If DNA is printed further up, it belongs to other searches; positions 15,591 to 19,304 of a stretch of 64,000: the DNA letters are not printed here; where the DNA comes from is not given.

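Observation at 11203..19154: VirB10 apparently re-partitioned: repeat-laden VirB10 with signal-like N-terminus preceded by a separate bitopic repeat protein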

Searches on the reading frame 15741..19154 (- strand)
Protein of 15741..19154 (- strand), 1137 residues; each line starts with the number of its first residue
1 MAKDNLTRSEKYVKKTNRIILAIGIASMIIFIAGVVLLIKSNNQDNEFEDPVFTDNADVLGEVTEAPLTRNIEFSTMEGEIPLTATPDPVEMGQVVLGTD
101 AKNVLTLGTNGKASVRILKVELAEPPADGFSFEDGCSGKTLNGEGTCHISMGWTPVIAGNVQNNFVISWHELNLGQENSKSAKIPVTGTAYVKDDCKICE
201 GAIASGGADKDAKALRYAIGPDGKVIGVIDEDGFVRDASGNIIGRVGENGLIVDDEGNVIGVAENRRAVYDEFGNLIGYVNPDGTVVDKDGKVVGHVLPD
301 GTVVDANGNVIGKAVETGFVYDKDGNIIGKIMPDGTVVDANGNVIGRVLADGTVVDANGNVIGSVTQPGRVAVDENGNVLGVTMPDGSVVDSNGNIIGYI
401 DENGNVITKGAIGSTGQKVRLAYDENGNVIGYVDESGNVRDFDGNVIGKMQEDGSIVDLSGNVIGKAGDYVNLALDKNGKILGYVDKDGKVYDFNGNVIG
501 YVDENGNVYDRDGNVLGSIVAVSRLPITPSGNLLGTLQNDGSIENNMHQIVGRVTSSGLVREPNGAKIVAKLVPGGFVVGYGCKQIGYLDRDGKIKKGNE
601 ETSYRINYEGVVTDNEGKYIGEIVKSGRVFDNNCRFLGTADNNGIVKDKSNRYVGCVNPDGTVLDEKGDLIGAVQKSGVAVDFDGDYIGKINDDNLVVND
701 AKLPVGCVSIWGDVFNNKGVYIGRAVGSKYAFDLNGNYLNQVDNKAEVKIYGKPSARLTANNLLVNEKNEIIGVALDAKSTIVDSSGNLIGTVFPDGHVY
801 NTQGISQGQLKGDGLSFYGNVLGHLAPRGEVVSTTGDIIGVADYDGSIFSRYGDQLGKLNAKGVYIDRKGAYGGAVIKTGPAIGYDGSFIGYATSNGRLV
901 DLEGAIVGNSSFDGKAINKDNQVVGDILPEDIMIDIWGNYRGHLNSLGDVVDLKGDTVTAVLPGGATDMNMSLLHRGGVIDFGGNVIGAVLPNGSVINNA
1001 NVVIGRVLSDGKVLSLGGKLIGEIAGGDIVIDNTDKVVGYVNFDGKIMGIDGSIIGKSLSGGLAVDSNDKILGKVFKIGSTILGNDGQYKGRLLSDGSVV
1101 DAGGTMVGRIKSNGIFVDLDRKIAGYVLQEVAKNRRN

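Call 6: search_protein_families(library=pfam, proteins=[window:15741-19154:-], max_evalue=0.01)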
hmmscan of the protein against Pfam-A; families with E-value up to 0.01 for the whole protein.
window:15741-19154:- (1137 aa): 4 families
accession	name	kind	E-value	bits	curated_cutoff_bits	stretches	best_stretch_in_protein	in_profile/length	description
PF21785.3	Bflower_2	-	1e-71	238.4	38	7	226-314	12-96/112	5-fold beta-flower protein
PF12396.14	DUF3659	-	2.3e-29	101.5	24.8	4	248-297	10-55/61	Protein of unknown function (DUF3659)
PF21784.3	Bflower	-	5.5e-27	94.9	25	3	268-329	2-61/116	4-fold beta flower protein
PF05593.20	RHS_repeat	-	7.3e-15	55.4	22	0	401-438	2-37/38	RHS Repeat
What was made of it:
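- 15765..18509 (-): A aa 216-1130: beta-flower repeat array (17-aa hairpin units). It includes a 4-Cys landmark at aa 583/634/656/707. Pfam PF21785 and PF21784 (call 6).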

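Call 7: search_protein_families(library=ncbifam, proteins=[window:15741-19154:-], max_evalue=0.01)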
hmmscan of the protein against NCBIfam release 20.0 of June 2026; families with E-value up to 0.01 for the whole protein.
window:15741-19154:- (1137 aa): 3 families
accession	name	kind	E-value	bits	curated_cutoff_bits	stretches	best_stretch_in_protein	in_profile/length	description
TIGR01643.1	YD_repeat_2x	repeat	1.6e-17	63.2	15.8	0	270-301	1-36/42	YD repeat-containing protein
NF012200.0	choice_anch_D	domain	9.5e-06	26.1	45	1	84-167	18-101/108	choice-of-anchor D domain-containing protein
NF045527.1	LegT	equivalog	0.0076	14.7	1200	0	115-169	40-94/776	Dot/Icm T4SS effector LegT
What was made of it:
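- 18582..18908 (-): A aa 83-191: membrane-proximal periplasmic ASH/PapD-like (choice-of-anchor-D-like) beta-sandwich with invariant Cys136 and Cys147. NCBIfam choice_anch_D matches weakly (call 7).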

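Call 19: search_solved_structures(query=window:15741-19154:-, max_evalue=0.01)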
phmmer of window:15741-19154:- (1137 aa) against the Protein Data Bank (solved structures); distinct sequences matched with E-value up to 0.01: 0.
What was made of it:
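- Tried and rejected: PDB sequence search with A: no hits (call 19).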

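Call 24: find_homologous_proteins(query=window:15741-19154:-)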
Query window:15741-19154:- (1137 aa): 1130 proteins with E <= 0.001 among 8000 candidates; the best 120 are listed.
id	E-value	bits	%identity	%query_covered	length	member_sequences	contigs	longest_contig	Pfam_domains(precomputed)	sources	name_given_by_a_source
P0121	0.0e+0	1576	56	100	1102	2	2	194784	PF21784.4,PF05593.20,PF12396.15,PF21785.4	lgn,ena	-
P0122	0.0e+0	1566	56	100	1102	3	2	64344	PF15780.12,PF21784.4,PF05593.20,PF12396.15,PF21785.4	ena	-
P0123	0.0e+0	1555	56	100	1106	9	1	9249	PF21784.4,PF05593.20,PF12396.15,PF21785.4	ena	-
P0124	0.0e+0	1536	55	100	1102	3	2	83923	PF21784.4,PF05593.20,PF12396.15,PF21785.4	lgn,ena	-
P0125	0.0e+0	1460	52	100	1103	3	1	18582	PF21784.4,PF05593.20,PF12396.15,PF21785.4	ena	-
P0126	0.0e+0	1408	51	100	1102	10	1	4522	PF21784.4,PF05593.20,PF12396.15,PF21785.4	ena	-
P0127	0.0e+0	1403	53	92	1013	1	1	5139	PF21784.4,PF05593.20,PF12396.15,PF21785.4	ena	-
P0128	0.0e+0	1352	41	81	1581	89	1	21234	PF21784.4,PF05593.20,PF12396.15,PF21785.4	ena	-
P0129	0.0e+0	1219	38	83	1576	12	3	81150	PF21784.4,PF05593.20,PF12396.15,PF21785.4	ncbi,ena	-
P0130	0.0e+0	1204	40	82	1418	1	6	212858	PF21784.4,PF05593.20,PF12396.15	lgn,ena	-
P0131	0.0e+0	1203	42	81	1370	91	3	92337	PF21784.4,PF05593.20,PF12396.15,PF21785.4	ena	-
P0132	0.0e+0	1175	41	81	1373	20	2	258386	PF21784.4,PF05593.20,PF12396.15,PF21785.4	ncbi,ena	-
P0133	0.0e+0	1149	40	81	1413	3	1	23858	PF21784.4,PF05593.20,PF12396.15,PF21785.4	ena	-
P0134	0.0e+0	1142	38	100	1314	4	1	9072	PF21784.4,PF05593.20,PF12396.15,PF21785.4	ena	-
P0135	0.0e+0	1138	36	99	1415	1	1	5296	PF21784.4,PF05593.20,PF12396.15,PF21785.4,PF15535.13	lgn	-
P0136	0.0e+0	1125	41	82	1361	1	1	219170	PF21784.4,PF05593.20,PF12396.15,PF21785.4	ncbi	-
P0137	0.0e+0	1113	42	100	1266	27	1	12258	PF21784.4,PF05593.20,PF12396.15,PF21785.4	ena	-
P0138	0.0e+0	1110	39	100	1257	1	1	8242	PF21784.4,PF05593.20,PF12396.15,PF21785.4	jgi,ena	-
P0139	0.0e+0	1107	39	100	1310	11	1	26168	PF21784.4,PF05593.20,PF12396.15,PF21785.4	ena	-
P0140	0.0e+0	1107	40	100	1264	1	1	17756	PF21784.4,PF05593.20,PF12396.15,PF21785.4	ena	-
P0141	0.0e+0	1103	41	100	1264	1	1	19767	PF21784.4,PF05593.20,PF12396.15,PF21785.4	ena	-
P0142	0.0e+0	1100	56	80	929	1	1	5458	PF21784.4,PF05593.20,PF12396.15,PF21785.4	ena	-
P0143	0.0e+0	1083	40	100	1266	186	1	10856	PF21784.4,PF05593.20,PF12396.15,PF21785.4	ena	-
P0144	0.0e+0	1080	38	100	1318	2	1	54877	PF21784.4,PF12396.15,PF21785.4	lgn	-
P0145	0.0e+0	1059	40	100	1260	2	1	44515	PF21784.4,PF05593.20,PF12396.15,PF21785.4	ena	-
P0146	0.0e+0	1054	40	100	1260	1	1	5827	PF21784.4,PF05593.20,PF12396.15,PF21785.4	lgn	-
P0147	0.0e+0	1048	38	80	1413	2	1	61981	PF21784.4,PF12396.15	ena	-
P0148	0.0e+0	1040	40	100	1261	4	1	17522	PF21784.4,PF05593.20,PF12396.15,PF21785.4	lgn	-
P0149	0.0e+0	1029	45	100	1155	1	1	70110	PF21784.4,PF05593.20,PF12396.15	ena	-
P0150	0.0e+0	1024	37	100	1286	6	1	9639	PF21784.4,PF05593.20,PF12396.15,PF21785.4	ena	-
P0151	2.8e-298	1011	39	100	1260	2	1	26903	PF21784.4,PF05593.20,PF12396.15,PF21785.4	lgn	-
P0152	3.3e-298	1010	41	100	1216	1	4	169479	PF21784.4,PF05593.20,PF12396.15,PF21785.4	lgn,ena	-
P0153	1.1e-289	982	42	100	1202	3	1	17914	PF21784.4,PF05593.20,PF12396.15,PF21785.4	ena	-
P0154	4.1e-272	924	41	100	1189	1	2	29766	PF21784.4,PF05593.20,PF12396.15,PF21785.4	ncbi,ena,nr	ncbi:MAG: DUF3659 domain-containing protein [Alphaproteobacteria bacterium]|nr:DUF3659 domain-contai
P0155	3.0e-232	792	62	48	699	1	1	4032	PF20606.4,PF21784.4,PF05593.20,PF12396.15,PF21785.4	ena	-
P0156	1.4e-227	776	57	52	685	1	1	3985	PF21784.4,PF05593.20,PF12396.15,PF21785.4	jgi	-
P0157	4.0e-227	775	35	97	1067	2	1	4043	PF21784.4,PF12396.15,PF21785.4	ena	-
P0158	1.6e-220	753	59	53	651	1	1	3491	PF21784.4,PF05593.20,PF12396.15,PF21785.4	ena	-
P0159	1.1e-194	668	30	74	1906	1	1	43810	PF21784.4,PF05593.20,PF12396.15,PF21785.4,PF03743.20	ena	-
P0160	4.9e-170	586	40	69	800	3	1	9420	PF21784.4,PF12396.15,PF21785.4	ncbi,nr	ncbi:MAG: DUF3659 domain-containing protein, partial [Alphaproteobacteria bacterium]|nr:DUF3659 doma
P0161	2.5e-163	564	41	67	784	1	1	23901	PF21784.4,PF05593.20,PF12396.15,PF21785.4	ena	-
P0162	1.0e-162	562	28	80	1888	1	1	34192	PF21784.4,PF12396.15,PF21785.4,PF03743.20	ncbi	-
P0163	6.6e-157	542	30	80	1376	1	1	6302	PF21784.4,PF05593.20,PF12396.15,PF21785.4,PF03743.20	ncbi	-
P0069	1.2e-155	538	36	41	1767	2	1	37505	PF21784.4,PF05593.20,PF12396.15,PF21785.4,PF03743.20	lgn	-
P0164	4.9e-149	516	27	99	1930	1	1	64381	PF21784.4,PF12396.15,PF21785.4,PF03743.20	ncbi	-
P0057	8.0e-147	509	27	80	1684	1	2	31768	PF21784.4,PF05593.20,PF12396.15,PF21785.4,PF03743.20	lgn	-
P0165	8.1e-132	459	25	81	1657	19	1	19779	PF21784.4,PF05593.20,PF12396.15,PF21785.4,PF03743.20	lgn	-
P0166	1.9e-127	445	25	81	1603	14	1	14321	PF21784.4,PF12396.15,PF21785.4,PF03743.20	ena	-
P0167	1.9e-127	445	26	80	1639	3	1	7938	PF21784.4,PF05593.20,PF12396.15,PF21785.4,PF03743.20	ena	-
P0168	3.2e-124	434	25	79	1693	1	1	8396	PF21784.4,PF12396.15,PF21785.4,PF03743.20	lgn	-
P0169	6.9e-124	433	26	80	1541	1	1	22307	PF21784.4,PF12396.15,PF21785.4,PF03743.20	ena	-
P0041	1.1e-122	429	26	80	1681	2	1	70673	PF21784.4,PF05593.20,PF12396.15,PF21785.4,PF03743.20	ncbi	-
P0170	4.2e-122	427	29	88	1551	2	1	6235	PF21784.4,PF21785.4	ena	-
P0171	9.3e-121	423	25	81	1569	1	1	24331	PF21784.4,PF12396.15,PF21785.4,PF03743.20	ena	-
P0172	2.0e-120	422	25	81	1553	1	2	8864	PF21784.4,PF12396.15,PF21785.4,PF03743.20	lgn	-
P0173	2.4e-120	421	26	81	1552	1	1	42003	PF21784.4,PF12396.15,PF21785.4,PF03743.20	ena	-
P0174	2.6e-120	421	25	81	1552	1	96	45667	PF21784.4,PF12396.15,PF21785.4,PF03743.20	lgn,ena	-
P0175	2.6e-120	421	25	81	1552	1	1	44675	PF21784.4,PF12396.15,PF21785.4,PF03743.20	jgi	-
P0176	2.9e-120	421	26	81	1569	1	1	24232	PF21784.4,PF12396.15,PF21785.4,PF03743.20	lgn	-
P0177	3.1e-120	421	25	81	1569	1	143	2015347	PF21784.4,PF12396.15,PF21785.4,PF03743.20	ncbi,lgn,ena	ncbi:MAG: 5-fold beta-flower protein [Alphaproteobacteria bacterium]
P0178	3.5e-120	421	26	81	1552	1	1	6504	PF21784.4,PF12396.15,PF21785.4,PF03743.20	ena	-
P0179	4.0e-120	421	25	81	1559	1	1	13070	PF21784.4,PF12396.15,PF21785.4,PF03743.20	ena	-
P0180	4.5e-120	420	25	81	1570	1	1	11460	PF21784.4,PF12396.15,PF21785.4,PF03743.20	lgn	-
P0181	5.9e-120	420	25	81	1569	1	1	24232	PF21784.4,PF12396.15,PF21785.4,PF03743.20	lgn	-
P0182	6.6e-120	420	25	81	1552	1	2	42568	PF21784.4,PF12396.15,PF21785.4,PF03743.20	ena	-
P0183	6.7e-120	420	25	81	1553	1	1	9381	PF21784.4,PF12396.15,PF21785.4,PF03743.20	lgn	-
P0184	7.6e-120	420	25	81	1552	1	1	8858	PF21784.4,PF12396.15,PF21785.4,PF03743.20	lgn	-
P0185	8.4e-120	420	25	81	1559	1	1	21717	PF21784.4,PF12396.15,PF21785.4,PF03743.20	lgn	-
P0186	1.3e-119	419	26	81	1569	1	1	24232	PF21784.4,PF12396.15,PF21785.4,PF03743.20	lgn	-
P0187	1.9e-119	418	25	81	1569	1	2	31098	PF21784.4,PF12396.15,PF21785.4,PF03743.20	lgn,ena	-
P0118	2.0e-119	418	25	81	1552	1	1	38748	PF21784.4,PF12396.15,PF21785.4,PF03743.20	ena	-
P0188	2.0e-119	418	25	81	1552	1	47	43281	PF21784.4,PF12396.15,PF21785.4,PF03743.20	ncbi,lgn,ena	-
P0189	2.7e-119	418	25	81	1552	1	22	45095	PF21784.4,PF12396.15,PF21785.4,PF03743.20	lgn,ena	-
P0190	2.7e-119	418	25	81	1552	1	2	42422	PF21784.4,PF12396.15,PF21785.4,PF03743.20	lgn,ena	-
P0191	2.7e-119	418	25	81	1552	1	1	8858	PF21784.4,PF12396.15,PF21785.4,PF03743.20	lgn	-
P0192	2.7e-119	418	25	81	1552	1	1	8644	PF21784.4,PF12396.15,PF21785.4,PF03743.20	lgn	-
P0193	2.8e-119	418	25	81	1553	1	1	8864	PF21784.4,PF12396.15,PF21785.4,PF03743.20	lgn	-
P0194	2.9e-119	418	25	81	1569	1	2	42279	PF21784.4,PF12396.15,PF21785.4,PF03743.20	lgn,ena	-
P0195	2.9e-119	418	25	81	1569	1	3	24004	PF21784.4,PF12396.15,PF21785.4,PF03743.20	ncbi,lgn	-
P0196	2.9e-119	418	25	81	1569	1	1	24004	PF21784.4,PF12396.15,PF21785.4,PF03743.20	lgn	-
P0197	2.9e-119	418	25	81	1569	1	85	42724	PF21784.4,PF12396.15,PF21785.4,PF03743.20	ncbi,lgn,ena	-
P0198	2.9e-119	418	25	81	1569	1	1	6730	PF21784.4,PF12396.15,PF21785.4,PF03743.20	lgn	-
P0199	2.9e-119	418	25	81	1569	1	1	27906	PF21784.4,PF12396.15,PF21785.4,PF03743.20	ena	-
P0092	2.9e-119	418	25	81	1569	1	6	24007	PF21784.4,PF12396.15,PF21785.4,PF03743.20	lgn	-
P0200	2.9e-119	418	25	81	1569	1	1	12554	PF21784.4,PF12396.15,PF21785.4,PF03743.20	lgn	-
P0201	2.9e-119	418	25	81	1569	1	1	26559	PF21784.4,PF12396.15,PF21785.4,PF03743.20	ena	-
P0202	3.1e-119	418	25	81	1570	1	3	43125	PF21784.4,PF12396.15,PF21785.4,PF03743.20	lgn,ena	-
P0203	3.1e-119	418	25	81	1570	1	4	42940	PF21784.4,PF12396.15,PF21785.4,PF03743.20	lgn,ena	-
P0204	3.1e-119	418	25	81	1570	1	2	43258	PF21784.4,PF12396.15,PF21785.4,PF03743.20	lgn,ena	-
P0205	3.3e-119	418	25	81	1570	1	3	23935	PF21784.4,PF12396.15,PF21785.4,PF03743.20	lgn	-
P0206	3.3e-119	418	25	81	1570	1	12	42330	PF21784.4,PF12396.15,PF21785.4,PF03743.20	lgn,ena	-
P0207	3.3e-119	418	25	81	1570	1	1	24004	PF21784.4,PF12396.15,PF21785.4,PF03743.20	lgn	-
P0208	3.4e-119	418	25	81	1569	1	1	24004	PF21784.4,PF12396.15,PF21785.4,PF03743.20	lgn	-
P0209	3.6e-119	417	28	86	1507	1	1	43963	PF21784.4,PF12396.15,PF21785.4,PF03743.20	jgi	jgi:type IV secretory pathway VirB10-like protein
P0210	3.7e-119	417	25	81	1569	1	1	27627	PF21784.4,PF12396.15,PF21785.4,PF03743.20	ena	-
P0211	5.1e-119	417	24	81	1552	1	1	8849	PF21784.4,PF12396.15,PF21785.4,PF03743.20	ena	-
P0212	5.7e-119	417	25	81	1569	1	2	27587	PF21784.4,PF12396.15,PF21785.4,PF03743.20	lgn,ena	-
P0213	5.8e-119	417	25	81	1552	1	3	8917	PF21784.4,PF12396.15,PF21785.4,PF03743.20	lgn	-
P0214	6.2e-119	417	25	81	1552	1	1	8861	PF21784.4,PF12396.15,PF21785.4,PF03743.20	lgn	-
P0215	6.5e-119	417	25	81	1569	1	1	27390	PF21784.4,PF12396.15,PF21785.4,PF03743.20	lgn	-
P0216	7.9e-119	416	26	80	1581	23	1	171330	PF21784.4,PF12396.15,PF21785.4,PF03743.20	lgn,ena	-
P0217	1.0e-118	416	25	81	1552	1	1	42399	PF21784.4,PF12396.15,PF21785.4,PF03743.20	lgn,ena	-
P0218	1.1e-118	416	25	81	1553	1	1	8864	PF21784.4,PF12396.15,PF21785.4,PF03743.20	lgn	-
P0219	1.1e-118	416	25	81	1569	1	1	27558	PF21784.4,PF12396.15,PF21785.4,PF03743.20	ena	-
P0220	1.2e-118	416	25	81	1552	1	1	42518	PF21784.4,PF12396.15,PF21785.4,PF03743.20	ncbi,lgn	-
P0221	1.2e-118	416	25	81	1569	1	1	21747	PF21784.4,PF12396.15,PF21785.4,PF03743.20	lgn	-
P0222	1.2e-118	416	25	81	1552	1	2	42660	PF21784.4,PF12396.15,PF21785.4,PF03743.20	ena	-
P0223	1.2e-118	416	25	81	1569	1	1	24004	PF21784.4,PF12396.15,PF21785.4,PF03743.20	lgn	-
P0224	1.6e-118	415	25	81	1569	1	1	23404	PF21784.4,PF12396.15,PF21785.4,PF03743.20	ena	-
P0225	1.7e-118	415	25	81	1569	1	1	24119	PF21784.4,PF12396.15,PF21785.4,PF03743.20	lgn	-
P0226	1.8e-118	415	25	81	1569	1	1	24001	PF21784.4,PF12396.15,PF21785.4,PF03743.20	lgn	-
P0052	2.2e-118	415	28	80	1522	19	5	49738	PF21784.4,PF12396.15,PF21785.4,PF03743.20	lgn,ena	-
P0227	2.4e-118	415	25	81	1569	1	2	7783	PF21784.4,PF12396.15,PF21785.4,PF03743.20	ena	-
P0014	2.6e-118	415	27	80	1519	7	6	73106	PF21784.4,PF12396.15,PF21785.4,PF03743.20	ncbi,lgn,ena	-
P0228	3.0e-118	414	25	81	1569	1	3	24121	PF21784.4,PF12396.15,PF21785.4,PF03743.20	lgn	-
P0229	4.5e-118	414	25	81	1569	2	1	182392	PF21784.4,PF12396.15,PF21785.4,PF03743.20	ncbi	-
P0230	5.3e-118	414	25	81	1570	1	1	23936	PF21784.4,PF12396.15,PF21785.4,PF03743.20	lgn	-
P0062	7.8e-118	413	25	80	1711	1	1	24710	PF21784.4,PF12396.15,PF21785.4,PF03743.20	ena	-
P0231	8.1e-118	413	25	81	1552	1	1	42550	PF21784.4,PF12396.15,PF21785.4,PF03743.20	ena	-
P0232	1.0e-117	413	25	81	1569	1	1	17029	PF21784.4,PF12396.15,PF21785.4,PF03743.20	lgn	-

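Call 27: find_encoding_contigs(protein=P0164, flank=10000, max_places=2)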
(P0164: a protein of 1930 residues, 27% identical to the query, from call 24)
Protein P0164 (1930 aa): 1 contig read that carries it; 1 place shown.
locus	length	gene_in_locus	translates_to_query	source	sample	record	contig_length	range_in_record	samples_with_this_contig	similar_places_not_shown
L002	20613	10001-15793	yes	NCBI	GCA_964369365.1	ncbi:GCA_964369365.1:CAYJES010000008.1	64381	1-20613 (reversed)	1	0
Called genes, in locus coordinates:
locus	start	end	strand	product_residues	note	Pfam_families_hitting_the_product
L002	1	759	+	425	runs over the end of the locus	PF00675:Peptidase_M16 (weak), PF05193:Peptidase_M16_C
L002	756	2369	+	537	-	PF00342:PGI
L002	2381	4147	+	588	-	PF02518:HATPase_c, PF13589:HATPase_c_3, PF01119:DNA_mis_repair, PF08676:MutL_C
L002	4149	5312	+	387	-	PF01966:HD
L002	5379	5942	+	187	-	-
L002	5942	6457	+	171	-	-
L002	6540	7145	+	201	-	PF00588:SpoU_methylase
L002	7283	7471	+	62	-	-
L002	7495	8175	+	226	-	PF04335:VirB8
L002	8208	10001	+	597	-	PF03524:CagX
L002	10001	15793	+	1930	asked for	PF12396:DUF3659 (faint), PF21784:Bflower (faint), PF21785:Bflower_2, PF03743:TrbI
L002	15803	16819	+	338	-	PF00437:T2SSE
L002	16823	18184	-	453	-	PF13306:LRR_5 (weak)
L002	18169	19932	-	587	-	-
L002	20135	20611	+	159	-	?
